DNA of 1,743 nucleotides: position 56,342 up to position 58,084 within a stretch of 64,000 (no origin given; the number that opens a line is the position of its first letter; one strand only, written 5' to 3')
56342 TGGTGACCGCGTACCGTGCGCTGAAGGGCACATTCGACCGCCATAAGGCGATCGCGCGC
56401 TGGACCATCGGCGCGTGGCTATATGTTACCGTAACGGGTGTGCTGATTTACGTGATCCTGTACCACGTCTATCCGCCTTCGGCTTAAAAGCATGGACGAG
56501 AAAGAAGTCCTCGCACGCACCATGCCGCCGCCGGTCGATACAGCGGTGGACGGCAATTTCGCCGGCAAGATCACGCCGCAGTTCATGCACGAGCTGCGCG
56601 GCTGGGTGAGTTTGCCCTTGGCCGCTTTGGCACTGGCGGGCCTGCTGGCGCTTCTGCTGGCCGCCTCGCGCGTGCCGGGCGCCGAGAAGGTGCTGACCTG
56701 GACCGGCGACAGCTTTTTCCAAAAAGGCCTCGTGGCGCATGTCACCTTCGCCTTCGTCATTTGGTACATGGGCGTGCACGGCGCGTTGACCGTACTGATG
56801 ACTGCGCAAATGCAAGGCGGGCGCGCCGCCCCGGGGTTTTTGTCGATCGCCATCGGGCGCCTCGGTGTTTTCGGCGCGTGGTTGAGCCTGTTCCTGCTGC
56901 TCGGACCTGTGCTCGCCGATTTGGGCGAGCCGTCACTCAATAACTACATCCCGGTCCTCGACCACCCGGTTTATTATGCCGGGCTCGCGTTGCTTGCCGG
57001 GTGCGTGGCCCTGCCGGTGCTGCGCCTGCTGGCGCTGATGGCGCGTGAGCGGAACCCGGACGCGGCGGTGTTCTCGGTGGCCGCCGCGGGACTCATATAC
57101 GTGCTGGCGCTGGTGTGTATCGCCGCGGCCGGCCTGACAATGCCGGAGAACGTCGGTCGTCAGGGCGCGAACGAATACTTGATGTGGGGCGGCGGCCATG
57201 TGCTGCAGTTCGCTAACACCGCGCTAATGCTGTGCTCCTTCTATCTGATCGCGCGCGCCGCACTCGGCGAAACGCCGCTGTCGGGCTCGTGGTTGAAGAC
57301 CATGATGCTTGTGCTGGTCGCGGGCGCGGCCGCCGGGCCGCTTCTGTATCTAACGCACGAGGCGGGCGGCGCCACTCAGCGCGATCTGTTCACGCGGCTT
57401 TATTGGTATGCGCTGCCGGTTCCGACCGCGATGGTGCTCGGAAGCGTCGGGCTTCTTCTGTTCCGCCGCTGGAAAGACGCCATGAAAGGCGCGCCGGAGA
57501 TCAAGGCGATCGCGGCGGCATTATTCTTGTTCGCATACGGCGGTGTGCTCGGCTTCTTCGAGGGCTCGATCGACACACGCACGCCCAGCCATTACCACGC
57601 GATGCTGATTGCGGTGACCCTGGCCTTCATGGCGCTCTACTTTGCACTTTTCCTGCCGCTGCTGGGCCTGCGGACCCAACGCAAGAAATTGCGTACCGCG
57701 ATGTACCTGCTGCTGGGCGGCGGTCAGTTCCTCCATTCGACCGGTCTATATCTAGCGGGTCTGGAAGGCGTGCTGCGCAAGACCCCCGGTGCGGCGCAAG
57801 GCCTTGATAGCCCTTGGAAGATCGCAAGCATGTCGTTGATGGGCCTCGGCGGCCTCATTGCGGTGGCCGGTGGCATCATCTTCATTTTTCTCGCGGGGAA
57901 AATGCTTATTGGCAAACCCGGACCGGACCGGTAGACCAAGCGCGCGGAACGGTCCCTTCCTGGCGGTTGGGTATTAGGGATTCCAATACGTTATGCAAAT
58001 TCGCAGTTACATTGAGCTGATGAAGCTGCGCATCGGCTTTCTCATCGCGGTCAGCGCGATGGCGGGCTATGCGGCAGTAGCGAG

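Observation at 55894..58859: Oxidase-like orphan: a CuB-deficient heme-copper-oxidase subunit I homologue in a small-TM / DUF420 / ctaB operon facing ctaCDGE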

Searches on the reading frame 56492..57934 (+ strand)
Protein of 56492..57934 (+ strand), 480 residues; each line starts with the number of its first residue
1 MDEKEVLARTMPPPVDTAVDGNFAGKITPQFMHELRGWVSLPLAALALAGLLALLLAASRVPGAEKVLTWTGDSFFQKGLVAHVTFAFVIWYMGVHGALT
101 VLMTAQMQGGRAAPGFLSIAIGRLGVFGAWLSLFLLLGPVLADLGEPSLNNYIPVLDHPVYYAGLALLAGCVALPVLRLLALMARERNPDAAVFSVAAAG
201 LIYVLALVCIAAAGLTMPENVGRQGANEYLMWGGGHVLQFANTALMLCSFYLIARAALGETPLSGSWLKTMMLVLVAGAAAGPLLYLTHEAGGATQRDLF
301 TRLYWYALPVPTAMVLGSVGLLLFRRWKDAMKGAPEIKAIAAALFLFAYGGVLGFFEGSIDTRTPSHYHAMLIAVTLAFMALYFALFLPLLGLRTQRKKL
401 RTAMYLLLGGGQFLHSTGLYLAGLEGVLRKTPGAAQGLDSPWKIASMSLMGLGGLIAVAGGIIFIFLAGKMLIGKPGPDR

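Call 3: search_protein_families(library=pfam, proteins=[window:56492-57934:+], max_evalue=0.1)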
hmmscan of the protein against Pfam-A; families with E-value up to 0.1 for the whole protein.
window:56492-57934:+ (480 aa): 1 family
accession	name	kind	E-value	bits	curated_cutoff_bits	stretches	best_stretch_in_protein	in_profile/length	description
PF00115.25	COX1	-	1.5e-14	54.2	34.8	1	43-434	11-413/436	Cytochrome C and Quinol oxidase polypeptide I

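Call 4: search_protein_families(library=ncbifam, proteins=[window:56492-57934:+], max_evalue=0.1)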
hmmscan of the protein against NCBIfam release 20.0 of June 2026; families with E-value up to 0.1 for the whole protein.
window:56492-57934:+ (480 aa): 0 families

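Call 5: search_solved_structures(query=window:56492-57934:+, max_evalue=1, show_alignments=2)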
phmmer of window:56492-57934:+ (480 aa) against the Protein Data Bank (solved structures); distinct sequences matched with E-value up to 1: 0.

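Call 6: find_homologous_proteins(query=window:56492-57934:+, max_evalue=0.001)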
Query window:56492-57934:+ (480 aa): 997 proteins with E <= 0.001 among 8000 candidates; the best 120 are listed.
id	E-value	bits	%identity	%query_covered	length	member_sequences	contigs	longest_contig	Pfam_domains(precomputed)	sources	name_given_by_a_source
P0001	0.0e+0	1041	100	100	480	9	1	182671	PF00115.26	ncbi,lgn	-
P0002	1.7e-284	962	91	100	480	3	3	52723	PF00115.26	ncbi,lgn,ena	-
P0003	3.0e-265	899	87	99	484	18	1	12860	PF00115.26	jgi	-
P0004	3.3e-264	895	87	99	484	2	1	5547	PF00115.26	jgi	jgi:hypothetical protein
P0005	1.3e-260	883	86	99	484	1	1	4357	PF00115.26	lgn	-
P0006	1.9e-259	880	84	99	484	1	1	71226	PF00115.26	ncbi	ncbi:MAG: cbb3-type cytochrome c oxidase subunit I [Rhodospirillaceae bacterium]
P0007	5.4e-259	878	85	100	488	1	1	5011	PF00115.26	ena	-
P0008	7.8e-257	871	84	100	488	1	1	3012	PF00115.26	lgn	-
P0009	3.9e-255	865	83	99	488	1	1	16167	PF00115.26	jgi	-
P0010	5.8e-255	865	83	99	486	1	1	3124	PF00115.26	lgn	-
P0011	3.1e-253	859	81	99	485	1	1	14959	PF00115.26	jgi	-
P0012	1.6e-252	857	85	97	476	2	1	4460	PF00115.26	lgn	-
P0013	3.9e-248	842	83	99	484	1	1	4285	PF00115.26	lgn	-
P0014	1.2e-236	804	79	97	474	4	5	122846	PF00115.26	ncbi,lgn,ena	-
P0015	7.2e-236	802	84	87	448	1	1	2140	PF00115.26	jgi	jgi:cytochrome c oxidase subunit I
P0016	1.0e-221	755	71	99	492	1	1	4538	PF00115.26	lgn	-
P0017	1.3e-210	719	68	99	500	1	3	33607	PF00115.26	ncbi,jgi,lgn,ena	-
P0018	1.4e-208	712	69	100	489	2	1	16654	PF00115.26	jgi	jgi:cytochrome c oxidase subunit I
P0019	3.7e-208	710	69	100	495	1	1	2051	PF00115.26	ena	-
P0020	9.2e-208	709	69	99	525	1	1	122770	PF00115.26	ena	-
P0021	7.4e-207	706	68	99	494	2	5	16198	PF00115.26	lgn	-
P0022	3.1e-205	701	69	99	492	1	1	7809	PF00115.26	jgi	-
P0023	2.8e-204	698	68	99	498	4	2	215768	PF00115.26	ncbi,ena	-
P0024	5.8e-204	697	68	100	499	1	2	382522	PF00115.26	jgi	jgi:cytochrome c oxidase subunit 1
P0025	4.3e-203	694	66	99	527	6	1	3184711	PF00115.26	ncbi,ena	-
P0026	4.6e-202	690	67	99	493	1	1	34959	PF00115.26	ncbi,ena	-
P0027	7.0e-201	687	67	100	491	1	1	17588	PF00115.26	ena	-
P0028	1.2e-200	686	67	100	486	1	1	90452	PF00115.26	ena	-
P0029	1.9e-199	682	67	100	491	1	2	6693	PF00115.26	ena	-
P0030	2.2e-199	682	67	100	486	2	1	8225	PF00115.26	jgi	-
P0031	3.8e-199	681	67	100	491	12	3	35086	PF00115.26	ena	-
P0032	5.9e-199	680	67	99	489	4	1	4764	PF00115.26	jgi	-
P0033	1.5e-198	679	66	100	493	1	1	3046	PF00115.26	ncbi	-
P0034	2.4e-198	678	68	99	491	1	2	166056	PF00115.26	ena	-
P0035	3.0e-197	675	66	99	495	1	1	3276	PF00115.26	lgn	-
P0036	8.0e-197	673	66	99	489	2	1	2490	PF00115.26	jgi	-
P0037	8.1e-196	670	66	99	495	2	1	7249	PF00115.26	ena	-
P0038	9.0e-196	670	64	100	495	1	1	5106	PF00115.26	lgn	-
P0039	1.8e-194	665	66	97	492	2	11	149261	PF00115.26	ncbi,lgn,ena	-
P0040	4.0e-194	664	66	100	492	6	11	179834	PF00115.26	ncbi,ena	-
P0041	5.4e-194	664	65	100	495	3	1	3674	PF00115.26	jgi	-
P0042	9.2e-194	663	65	100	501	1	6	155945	PF00115.26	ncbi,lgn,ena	-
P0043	1.5e-193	662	65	99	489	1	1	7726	PF00115.26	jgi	jgi:cytochrome c oxidase subunit I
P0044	2.1e-193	662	65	100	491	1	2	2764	PF00115.26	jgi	jgi:cytochrome c oxidase subunit 1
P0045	2.3e-193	662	64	99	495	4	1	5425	PF00115.26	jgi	jgi:hypothetical protein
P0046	2.0e-192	659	64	100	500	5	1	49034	PF00115.26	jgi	jgi:cytochrome c oxidase subunit 1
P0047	6.7e-192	657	63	100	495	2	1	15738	PF00115.26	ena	-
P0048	3.8e-191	654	65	100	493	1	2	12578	PF00115.26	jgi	jgi:cytochrome c oxidase subunit 1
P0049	1.5e-190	652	66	99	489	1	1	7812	PF00115.26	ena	-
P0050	1.6e-190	652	65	99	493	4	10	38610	PF00115.26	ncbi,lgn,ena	-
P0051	6.8e-190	650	66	100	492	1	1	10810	PF00115.26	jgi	-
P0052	8.9e-190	650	65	99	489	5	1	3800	PF00115.26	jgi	jgi:hypothetical protein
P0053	1.4e-189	649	64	100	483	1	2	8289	PF00115.26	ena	-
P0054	1.6e-189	649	65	100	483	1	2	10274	PF00115.26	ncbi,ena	-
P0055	2.1e-188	645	65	99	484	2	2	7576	PF00115.26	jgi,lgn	-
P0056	3.4e-188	645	65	99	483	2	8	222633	PF00115.26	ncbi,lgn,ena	-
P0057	4.4e-187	641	62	99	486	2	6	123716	PF00115.26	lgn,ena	-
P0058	6.3e-187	640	63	99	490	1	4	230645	PF00115.26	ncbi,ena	-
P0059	1.0e-186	640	63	99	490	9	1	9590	PF00115.26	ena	-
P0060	4.1e-186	638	64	100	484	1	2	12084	PF00115.26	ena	-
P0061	6.7e-186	637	62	100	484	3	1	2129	PF00115.26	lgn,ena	-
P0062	1.5e-185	636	63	100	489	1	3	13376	PF00115.26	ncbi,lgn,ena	-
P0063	3.9e-185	635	63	100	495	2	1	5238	PF00115.26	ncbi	-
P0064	4.2e-185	634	64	99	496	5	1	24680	PF00115.26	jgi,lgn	jgi:hypothetical protein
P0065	5.8e-185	634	62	100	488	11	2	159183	PF00115.26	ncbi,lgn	-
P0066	3.4e-184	631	62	99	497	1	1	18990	PF00115.26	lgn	-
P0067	4.9e-184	631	62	99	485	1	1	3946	PF00115.26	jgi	-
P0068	5.3e-184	631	63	99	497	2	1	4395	PF00115.26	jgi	jgi:cytochrome c oxidase subunit I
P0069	7.7e-184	630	63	99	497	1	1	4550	PF00115.26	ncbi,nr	ncbi:MAG: cbb3-type cytochrome c oxidase subunit I [Rhodospirillaceae bacterium]|nr:cbb3-type cytoch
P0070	3.5e-183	628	62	99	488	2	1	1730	PF00115.26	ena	-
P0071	1.8e-181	623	61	99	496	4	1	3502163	PF00115.26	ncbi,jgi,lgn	jgi:hypothetical protein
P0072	3.8e-181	621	62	99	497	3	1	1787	PF00115.26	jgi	jgi:cytochrome c oxidase subunit 1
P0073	3.3e-180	618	62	99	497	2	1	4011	PF00115.26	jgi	jgi:hypothetical protein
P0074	4.3e-180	618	61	99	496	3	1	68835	PF00115.26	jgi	jgi:cytochrome c oxidase subunit I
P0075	7.5e-180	617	63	99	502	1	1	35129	PF00115.26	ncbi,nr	ncbi:MAG: cbb3-type cytochrome c oxidase subunit I [Rhodospirillaceae bacterium]|nr:cbb3-type cytoch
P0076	2.1e-179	616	61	99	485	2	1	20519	PF00115.26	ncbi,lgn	-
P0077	5.0e-179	614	68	87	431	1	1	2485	PF00115.26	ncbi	ncbi:MAG: cbb3-type cytochrome c oxidase subunit I, partial [Rhodospirillaceae bacterium]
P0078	9.1e-179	614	62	99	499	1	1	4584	PF00115.26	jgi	jgi:hypothetical protein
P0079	6.5e-178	611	62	99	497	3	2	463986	PF00115.26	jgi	-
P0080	2.5e-177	609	60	99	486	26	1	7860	PF00115.26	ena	-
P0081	7.2e-173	594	60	100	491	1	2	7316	PF00115.26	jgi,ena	-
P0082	1.5e-172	593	59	100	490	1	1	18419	PF00115.26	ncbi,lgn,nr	ncbi:MAG: hypothetical protein EPO08_13415 [Rhodospirillaceae bacterium]|nr:MAG: hypothetical protei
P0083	5.0e-171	588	60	100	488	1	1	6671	PF00115.26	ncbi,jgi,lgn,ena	jgi:hypothetical protein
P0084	1.2e-170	587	60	99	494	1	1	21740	PF00115.26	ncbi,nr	ncbi:MAG: cbb3-type cytochrome c oxidase subunit I [Rhodospirillaceae bacterium]|nr:cbb3-type cytoch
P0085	1.4e-169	583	59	99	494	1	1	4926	PF00115.26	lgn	-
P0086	5.8e-168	578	59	99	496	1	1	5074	PF00115.26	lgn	-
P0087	3.5e-167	575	56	100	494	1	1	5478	PF00115.26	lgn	-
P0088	4.0e-167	575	60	97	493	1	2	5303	PF00115.26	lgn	-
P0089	1.8e-166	573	59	99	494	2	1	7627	PF00115.26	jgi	jgi:cytochrome c oxidase subunit 1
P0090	5.0e-166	572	57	99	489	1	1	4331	PF00115.26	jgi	jgi:hypothetical protein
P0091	1.9e-165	570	60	99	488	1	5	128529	PF00115.26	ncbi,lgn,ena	-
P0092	8.9e-162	558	57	100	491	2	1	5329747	PF00115.26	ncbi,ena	-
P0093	2.2e-161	556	57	100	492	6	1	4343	PF00115.26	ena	-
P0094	5.5e-157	542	56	98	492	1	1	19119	PF00115.26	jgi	jgi:hypothetical protein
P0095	1.1e-156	541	55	100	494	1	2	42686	PF00115.26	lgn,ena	-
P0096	1.2e-156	541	57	99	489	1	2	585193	PF00115.26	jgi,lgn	jgi:hypothetical protein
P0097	5.7e-155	535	92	55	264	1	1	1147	PF00115.26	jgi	jgi:heme/copper-type cytochrome/quinol oxidase subunit 1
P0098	1.3e-152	527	55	97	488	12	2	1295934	PF00115.26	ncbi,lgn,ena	ncbi:MAG: cbb3-type cytochrome c oxidase subunit I [Rhodospirillaceae bacterium]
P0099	5.6e-152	525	56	98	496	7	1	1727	PF00115.26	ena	-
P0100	7.7e-151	521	56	96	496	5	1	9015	PF00115.26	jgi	jgi:cytochrome c oxidase subunit 1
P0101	5.5e-150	519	57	97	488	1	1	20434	PF00115.26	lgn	-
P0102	2.0e-149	517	54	98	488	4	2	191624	PF00115.26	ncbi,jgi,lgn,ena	-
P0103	2.5e-149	517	56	97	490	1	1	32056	PF00115.26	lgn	-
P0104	6.2e-149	515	56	98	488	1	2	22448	PF00115.26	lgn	-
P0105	1.4e-148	514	55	97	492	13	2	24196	PF00115.26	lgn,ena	-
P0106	4.3e-148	512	55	98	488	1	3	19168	PF00115.26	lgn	-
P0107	1.4e-147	511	54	97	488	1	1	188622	PF00115.26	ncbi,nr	ncbi:MAG: cbb3-type cytochrome c oxidase subunit I [Rhodospirillaceae bacterium]|nr:cbb3-type cytoch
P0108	1.9e-147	510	54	97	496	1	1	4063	PF00115.26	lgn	-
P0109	2.6e-147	510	56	96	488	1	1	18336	PF00115.26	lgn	-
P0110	3.3e-147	510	54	98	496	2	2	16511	PF00115.26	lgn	-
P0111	9.5e-147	508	55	98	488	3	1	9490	PF00115.26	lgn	-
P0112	6.5e-146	505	52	100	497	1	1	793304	PF00115.26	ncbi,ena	-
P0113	6.9e-146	505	55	96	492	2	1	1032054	PF00115.26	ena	-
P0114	2.0e-145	504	54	98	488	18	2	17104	PF00115.26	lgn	-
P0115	3.8e-145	503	53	100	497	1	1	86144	PF00115.26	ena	-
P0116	2.0e-144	500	53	97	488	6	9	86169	PF00115.26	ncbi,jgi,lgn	jgi:cytochrome c oxidase subunit I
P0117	2.0e-144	500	53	97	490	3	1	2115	PF00115.26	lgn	-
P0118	5.9e-144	499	54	96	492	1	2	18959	PF00115.26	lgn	-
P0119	1.4e-142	494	53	99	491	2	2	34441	PF00115.26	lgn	-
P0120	4.1e-141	489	53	97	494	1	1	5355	PF00115.26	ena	-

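Call 17: list_cluster_members(proteins=[P0001, P0025, P0071, P0092])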
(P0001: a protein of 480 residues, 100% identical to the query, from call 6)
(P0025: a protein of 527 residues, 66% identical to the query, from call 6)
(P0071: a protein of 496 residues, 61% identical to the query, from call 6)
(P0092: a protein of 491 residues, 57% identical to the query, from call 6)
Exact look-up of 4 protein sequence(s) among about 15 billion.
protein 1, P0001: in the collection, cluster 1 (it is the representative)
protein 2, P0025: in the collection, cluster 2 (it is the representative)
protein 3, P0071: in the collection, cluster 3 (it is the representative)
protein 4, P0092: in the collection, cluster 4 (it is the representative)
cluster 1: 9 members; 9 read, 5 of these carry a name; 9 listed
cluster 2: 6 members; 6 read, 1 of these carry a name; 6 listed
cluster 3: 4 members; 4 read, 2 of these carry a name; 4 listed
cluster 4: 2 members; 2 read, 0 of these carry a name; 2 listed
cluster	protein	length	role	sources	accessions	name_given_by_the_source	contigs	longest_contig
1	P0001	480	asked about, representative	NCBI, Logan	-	-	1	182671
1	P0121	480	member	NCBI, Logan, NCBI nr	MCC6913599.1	MAG: cbb3-type cytochrome c oxidase subunit I [Rhodospirillaceae bacterium] | cbb3-type cytochrome c oxidase subunit I [Rhodospirillaceae bacterium]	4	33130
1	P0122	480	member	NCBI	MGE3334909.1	MAG: cbb3-type cytochrome c oxidase subunit I [Rhodospirillaceae bacterium]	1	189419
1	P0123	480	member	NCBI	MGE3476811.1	MAG: cbb3-type cytochrome c oxidase subunit I [Rhodospirillaceae bacterium]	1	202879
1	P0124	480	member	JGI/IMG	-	hypothetical protein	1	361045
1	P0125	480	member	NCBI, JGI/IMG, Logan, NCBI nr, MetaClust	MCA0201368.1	MAG: cbb3-type cytochrome c oxidase subunit I [Proteobacteria bacterium] | cbb3-type cytochrome c oxidase subunit I [Pseudomonadota bacterium] | \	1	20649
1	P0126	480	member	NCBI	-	-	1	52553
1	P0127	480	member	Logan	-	-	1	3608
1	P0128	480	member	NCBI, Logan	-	-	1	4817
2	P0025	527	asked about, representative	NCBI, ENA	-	-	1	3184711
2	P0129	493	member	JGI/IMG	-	cytochrome c oxidase subunit 1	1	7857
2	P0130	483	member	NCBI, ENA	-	-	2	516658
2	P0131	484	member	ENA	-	-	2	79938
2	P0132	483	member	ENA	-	-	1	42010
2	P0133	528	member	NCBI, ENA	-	-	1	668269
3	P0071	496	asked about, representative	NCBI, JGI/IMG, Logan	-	hypothetical protein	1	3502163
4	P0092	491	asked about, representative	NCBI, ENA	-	-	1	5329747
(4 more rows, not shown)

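Call 18: find_related_loci(query=A1, collection=genome_contigs, flank=10000)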
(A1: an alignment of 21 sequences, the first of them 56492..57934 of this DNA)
Query A1 (480 aa) in genome_contigs; peptide patterns used: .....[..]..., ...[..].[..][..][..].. (x = any residue, [..] = any of these).
479 stretches matched a pattern; 449 encode a relative of the query (tblastn E <= 1e-3); the best 80 are kept; 80 distinct loci.
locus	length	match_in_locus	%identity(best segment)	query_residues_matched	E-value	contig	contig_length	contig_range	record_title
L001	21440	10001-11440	99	1-480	0e+0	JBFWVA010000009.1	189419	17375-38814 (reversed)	MAG: Rhodospirillaceae bacterium isolate CA_2019_TPBF_83 NODE_731_length_189419_cov_9.288538_TPBF, whole genome shotgun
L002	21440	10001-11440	94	1-480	0e+0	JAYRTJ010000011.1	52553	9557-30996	MAG: Rhodospirillaceae bacterium isolate NJ_NJASGE1bin.36 NODE_580_length_52553_cov_5.712929, whole genome shotgun seque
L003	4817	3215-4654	94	1-480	0e+0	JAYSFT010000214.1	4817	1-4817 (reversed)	MAG: Rhodospirillaceae bacterium isolate ZZ2_ZZA25_bin.35 NODE_6495_length_4817_cov_10.245275, whole genome shotgun sequ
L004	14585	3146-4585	93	1-480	0e+0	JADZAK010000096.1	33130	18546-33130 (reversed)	MAG: Rhodospirillaceae bacterium isolate SJ625 c_000000440074, whole genome shotgun sequence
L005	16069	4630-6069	94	1-480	0e+0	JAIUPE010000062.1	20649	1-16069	MAG: Proteobacteria bacterium isolate RHODO3 3300009517-bin.46~Ga0102832_1001295, whole genome shotgun sequence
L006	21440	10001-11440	91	1-480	0e+0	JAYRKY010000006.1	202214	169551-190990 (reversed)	MAG: Rhodospirillaceae bacterium isolate XM2_XAASGE1bin.27 NODE_92_length_202214_cov_2.169768, whole genome shotgun sequ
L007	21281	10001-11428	84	1-476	0e+0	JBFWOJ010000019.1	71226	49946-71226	MAG: Rhodospirillaceae bacterium isolate CA_2019_TPBF_133 NODE_2933_length_71226_cov_6.850082_TPBF, whole genome shotgun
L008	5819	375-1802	86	1-476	0e+0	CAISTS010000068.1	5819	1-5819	uncultured bacterium isolate ErkenSummer_bin-3013 genome assembly, contig: bin-3013:68/89, whole genome shotgun sequence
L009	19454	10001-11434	83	1-480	0e+0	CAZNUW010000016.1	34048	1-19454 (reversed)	MAG TPA_asm: uncultured Rhodobacterales bacterium isolate binchicken_co179_390 genome assembly, contig: NODE_3177_length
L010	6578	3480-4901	69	1-473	0e+0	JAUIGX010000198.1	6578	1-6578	MAG: Alphaproteobacteria bacterium isolate Co_bin.181 NODE_66480_length_6578_cov_1.436831, whole genome shotgun sequence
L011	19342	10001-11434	68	1-477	0e+0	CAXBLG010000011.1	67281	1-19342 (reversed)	MAG TPA_asm: uncultured Rhodospirillaceae bacterium isolate ERR2762135_binner13_Refined_22 genome assembly, contig: ERZ3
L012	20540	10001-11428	60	1-475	0e+0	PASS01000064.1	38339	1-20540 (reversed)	MAG: Candidatus Neomarinimicrobiota bacterium isolate SAT176 275163, whole genome shotgun sequence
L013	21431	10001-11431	65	1-477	0e+0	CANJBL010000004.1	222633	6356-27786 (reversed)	MAG: Candidatus Marinimicrobia bacterium isolate RH-23may17-1068 genome assembly, contig: RH-23may17-C238-p2, whole geno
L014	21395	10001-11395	66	1-465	0e+0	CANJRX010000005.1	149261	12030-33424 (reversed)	MAG: Candidatus Marinimicrobia bacterium isolate RH-23may17-335 genome assembly, contig: RH-23may17-C628, whole genome s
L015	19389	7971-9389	67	1-473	0e+0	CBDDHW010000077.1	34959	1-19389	MAG: Rhodospirillaceae bacterium isolate 1ec66c8d-06de-4981-a354-2a218cba640c genome assembly, contig: contig_75, whole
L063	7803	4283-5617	46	26-475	1e-89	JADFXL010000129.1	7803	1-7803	MAG: Alphaproteobacteria bacterium isolate nDJH14bin10 nDJH14_bin10_NODE_129_length_7803_cov_2.148124, whole genome shot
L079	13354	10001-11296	41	26-468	1e-79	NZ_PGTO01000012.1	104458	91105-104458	Paramagnetospirillum kuznetsovii strain LBB-42 NODE_12_length_104458_cov_79.2897, whole genome shotgun sequence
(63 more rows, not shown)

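Call 22: predict_structure(alignment_id=A1)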
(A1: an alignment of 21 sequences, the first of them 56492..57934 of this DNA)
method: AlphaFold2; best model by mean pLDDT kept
length: 480 residues; sequences in the alignment: 21
mean_pLDDT: 86.0   pTM: 0.88
mean pLDDT of the five models: 86.0, 85.4, 85.1, 83.2, 83.1
residues with pLDDT >= 90: 248; 70-90: 179; 50-70: 36; < 50: 17
segments of 3 or more residues with pLDDT < 50: 3-5, 358-362, 478-480
pLDDT, mean of each block of 10 residues (from residue 1): 48 55 79 95 94 86 77 80 90 96 87 86 96 93 81 77 94 97 92 97 95 86 78 86 96 92 96 96 85 82 84 96 95 93 93 68 67 92 93 87 95 90 75 69 86 92 94 64
secondary structure, 60 per line:
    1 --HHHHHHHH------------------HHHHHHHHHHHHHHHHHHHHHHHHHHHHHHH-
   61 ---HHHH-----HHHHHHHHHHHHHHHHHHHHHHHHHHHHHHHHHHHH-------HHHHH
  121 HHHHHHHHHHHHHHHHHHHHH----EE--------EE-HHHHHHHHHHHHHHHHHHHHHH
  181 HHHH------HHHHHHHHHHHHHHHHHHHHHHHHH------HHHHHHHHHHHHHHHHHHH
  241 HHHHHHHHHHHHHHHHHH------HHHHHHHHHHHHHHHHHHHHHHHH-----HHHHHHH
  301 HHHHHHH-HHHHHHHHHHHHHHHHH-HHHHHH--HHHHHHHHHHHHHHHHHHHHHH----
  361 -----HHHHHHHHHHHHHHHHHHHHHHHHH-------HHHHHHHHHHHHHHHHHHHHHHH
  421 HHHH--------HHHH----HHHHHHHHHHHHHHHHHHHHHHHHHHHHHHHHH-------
elements in order: H3-10 H29-59 H64-67 H73-108 H116-141 H159-184 H191-215 H222-258 H265-288 H294-307 H309-325 H327-332 H335-356 H366-390 H398-424 H433-436 H441-473

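Call 23: search_protein_representatives(protein=window:56492-57934:+)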
Query: 480 residues. Proteins with E-value up to 0.001 (for the whole library): 1041; up to 1e-10: 750; up to 1e-30: 242. The best 150 are listed.
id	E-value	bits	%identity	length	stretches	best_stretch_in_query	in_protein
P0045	7.3e-194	661.7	64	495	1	1-476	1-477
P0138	3.8e-112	392.2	45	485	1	15-476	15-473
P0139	4.1e-106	372.3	43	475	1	16-467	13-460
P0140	9.2e-93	328.3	43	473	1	32-471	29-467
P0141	1.3e-91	324.5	45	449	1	31-474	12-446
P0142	8.5e-91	321.8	53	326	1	153-474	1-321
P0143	3.3e-88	313.3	46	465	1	21-476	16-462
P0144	4.7e-87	309.5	41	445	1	33-473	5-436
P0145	3.2e-86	306.7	61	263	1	231-476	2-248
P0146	1.6e-85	304.4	47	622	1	12-475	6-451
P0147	9.2e-85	301.9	43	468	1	21-477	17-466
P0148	6.4e-83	295.8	45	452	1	34-478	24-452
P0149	1.6e-81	291.2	44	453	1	30-476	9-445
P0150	4.1e-81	289.9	42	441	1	33-476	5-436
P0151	4.8e-81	289.7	45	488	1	32-472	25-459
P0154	1.8e-78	281.1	43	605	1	32-473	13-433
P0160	6.8e-68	246.3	41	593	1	35-477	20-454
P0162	4.3e-67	243.6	41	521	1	25-472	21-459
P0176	3.1e-63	230.9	37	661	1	32-477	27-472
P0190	1.2e-53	199.3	31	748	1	38-466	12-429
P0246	6.6e-40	154.0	35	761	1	37-468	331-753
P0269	1.0e-37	146.8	29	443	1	35-468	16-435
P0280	4.9e-37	144.5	33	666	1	37-470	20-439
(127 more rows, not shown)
